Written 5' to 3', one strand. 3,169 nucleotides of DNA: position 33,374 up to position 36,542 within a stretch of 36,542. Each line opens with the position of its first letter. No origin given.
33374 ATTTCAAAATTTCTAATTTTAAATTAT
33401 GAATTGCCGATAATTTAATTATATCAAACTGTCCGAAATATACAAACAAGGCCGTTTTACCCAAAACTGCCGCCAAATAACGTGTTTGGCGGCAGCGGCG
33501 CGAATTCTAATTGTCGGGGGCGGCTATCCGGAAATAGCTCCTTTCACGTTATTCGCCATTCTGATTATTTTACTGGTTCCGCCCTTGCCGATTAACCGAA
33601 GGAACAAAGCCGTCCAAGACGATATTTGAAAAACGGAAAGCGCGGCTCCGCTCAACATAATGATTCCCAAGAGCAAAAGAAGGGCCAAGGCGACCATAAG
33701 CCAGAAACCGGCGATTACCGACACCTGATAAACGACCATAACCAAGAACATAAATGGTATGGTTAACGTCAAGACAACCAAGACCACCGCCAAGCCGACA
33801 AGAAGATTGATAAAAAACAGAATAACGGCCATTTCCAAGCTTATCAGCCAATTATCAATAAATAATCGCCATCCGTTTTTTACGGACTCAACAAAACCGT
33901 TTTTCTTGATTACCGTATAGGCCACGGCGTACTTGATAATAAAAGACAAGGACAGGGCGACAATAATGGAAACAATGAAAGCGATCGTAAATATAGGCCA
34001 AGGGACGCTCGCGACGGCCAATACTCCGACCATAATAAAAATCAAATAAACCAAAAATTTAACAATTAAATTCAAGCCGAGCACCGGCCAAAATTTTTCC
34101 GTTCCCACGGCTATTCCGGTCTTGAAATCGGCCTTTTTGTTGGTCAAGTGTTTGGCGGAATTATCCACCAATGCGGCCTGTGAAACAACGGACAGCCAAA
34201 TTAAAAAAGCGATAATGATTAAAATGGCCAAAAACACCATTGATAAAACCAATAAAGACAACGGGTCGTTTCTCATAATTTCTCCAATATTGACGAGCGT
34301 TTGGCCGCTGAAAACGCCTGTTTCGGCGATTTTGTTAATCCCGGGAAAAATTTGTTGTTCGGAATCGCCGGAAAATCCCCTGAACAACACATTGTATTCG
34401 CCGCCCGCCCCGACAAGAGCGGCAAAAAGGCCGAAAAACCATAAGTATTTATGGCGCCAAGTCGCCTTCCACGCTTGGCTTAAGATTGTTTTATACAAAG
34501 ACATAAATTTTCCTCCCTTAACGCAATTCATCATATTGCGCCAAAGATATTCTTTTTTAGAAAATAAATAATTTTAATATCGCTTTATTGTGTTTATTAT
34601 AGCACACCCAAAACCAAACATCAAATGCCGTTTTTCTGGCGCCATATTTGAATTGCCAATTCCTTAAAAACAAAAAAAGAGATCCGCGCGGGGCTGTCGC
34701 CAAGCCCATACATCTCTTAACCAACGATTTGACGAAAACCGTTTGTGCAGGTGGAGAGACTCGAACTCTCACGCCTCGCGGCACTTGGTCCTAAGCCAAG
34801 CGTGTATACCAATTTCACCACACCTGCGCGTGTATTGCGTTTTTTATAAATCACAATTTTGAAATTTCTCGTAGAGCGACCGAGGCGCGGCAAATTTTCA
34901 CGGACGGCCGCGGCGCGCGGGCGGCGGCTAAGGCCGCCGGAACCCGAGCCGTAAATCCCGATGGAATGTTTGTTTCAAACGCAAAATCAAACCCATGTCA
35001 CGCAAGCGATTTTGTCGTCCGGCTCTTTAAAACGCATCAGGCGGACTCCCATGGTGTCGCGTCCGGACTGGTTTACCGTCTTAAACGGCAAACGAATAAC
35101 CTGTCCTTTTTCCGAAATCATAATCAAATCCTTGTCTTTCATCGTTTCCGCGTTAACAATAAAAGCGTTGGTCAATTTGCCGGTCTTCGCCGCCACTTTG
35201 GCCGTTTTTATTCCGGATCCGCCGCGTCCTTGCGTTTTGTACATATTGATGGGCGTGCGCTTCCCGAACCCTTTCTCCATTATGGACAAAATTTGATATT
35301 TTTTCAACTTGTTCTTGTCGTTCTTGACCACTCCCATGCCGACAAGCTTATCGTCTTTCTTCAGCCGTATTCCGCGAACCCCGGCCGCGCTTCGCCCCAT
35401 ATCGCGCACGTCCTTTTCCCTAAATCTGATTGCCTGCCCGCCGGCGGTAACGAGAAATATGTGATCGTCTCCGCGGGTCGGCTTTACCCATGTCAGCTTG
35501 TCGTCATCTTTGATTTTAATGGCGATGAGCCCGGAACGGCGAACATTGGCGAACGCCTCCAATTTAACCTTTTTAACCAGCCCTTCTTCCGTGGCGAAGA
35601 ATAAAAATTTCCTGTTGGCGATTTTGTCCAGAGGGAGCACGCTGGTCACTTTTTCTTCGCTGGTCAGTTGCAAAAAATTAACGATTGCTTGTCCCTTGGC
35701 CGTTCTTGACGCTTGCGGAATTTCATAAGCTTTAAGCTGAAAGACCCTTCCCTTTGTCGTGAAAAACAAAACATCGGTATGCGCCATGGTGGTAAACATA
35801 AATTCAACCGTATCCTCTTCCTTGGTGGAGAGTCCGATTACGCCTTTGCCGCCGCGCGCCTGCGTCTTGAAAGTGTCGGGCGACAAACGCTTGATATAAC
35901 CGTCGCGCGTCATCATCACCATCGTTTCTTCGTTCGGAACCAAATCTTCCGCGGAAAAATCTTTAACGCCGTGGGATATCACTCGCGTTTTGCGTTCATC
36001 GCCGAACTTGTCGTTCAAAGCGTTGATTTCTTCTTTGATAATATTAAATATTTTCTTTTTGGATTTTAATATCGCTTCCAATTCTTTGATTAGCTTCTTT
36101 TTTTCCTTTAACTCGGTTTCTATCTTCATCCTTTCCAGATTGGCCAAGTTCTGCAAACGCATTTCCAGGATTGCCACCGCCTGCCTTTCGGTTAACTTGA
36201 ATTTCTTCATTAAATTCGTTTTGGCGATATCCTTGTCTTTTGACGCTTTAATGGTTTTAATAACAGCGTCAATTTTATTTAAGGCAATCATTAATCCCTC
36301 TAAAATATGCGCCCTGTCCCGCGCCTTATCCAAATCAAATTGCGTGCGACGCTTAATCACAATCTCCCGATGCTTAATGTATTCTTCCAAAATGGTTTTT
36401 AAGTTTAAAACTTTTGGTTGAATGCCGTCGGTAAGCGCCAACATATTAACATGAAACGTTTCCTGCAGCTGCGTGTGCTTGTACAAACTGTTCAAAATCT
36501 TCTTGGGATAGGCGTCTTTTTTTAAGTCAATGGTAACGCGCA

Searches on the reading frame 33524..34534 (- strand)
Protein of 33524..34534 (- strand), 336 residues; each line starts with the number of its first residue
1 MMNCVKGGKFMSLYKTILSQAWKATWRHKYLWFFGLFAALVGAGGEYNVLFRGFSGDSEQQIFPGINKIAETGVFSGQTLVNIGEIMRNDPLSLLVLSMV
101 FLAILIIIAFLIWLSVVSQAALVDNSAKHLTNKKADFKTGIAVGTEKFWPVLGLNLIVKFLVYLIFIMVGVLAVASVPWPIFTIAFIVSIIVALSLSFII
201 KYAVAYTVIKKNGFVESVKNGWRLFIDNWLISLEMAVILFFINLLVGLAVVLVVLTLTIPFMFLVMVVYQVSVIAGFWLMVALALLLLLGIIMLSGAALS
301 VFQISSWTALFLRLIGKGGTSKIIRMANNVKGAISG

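Call 10: search_protein_families(library=pfam, proteins=[window:33524-34534:-])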
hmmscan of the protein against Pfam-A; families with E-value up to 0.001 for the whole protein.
window:33524-34534:- (336 aa): 1 family
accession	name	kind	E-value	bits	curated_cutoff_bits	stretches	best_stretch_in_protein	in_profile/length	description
PF24400.1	DUF7544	-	0.00036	20.3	27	1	37-296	32-274/302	Family of unknown function (DUF7544)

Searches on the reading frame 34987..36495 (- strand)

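Call 10: search_protein_families(library=pfam, proteins=[window:34987-36495:-])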
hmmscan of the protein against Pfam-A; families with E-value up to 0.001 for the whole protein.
window:34987-36495:- (502 aa): 2 families
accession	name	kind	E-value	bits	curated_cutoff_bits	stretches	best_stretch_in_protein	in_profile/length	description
PF03989.18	DNA_gyraseA_C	-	1.7e-71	235.9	27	6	344-391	1-48/48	DNA gyrase C-terminal domain, beta-propeller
PF00521.26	DNA_topoisoIV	-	2.6e-36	125.8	31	1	1-157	278-431/432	DNA gyrase/topoisomerase IV, subunit A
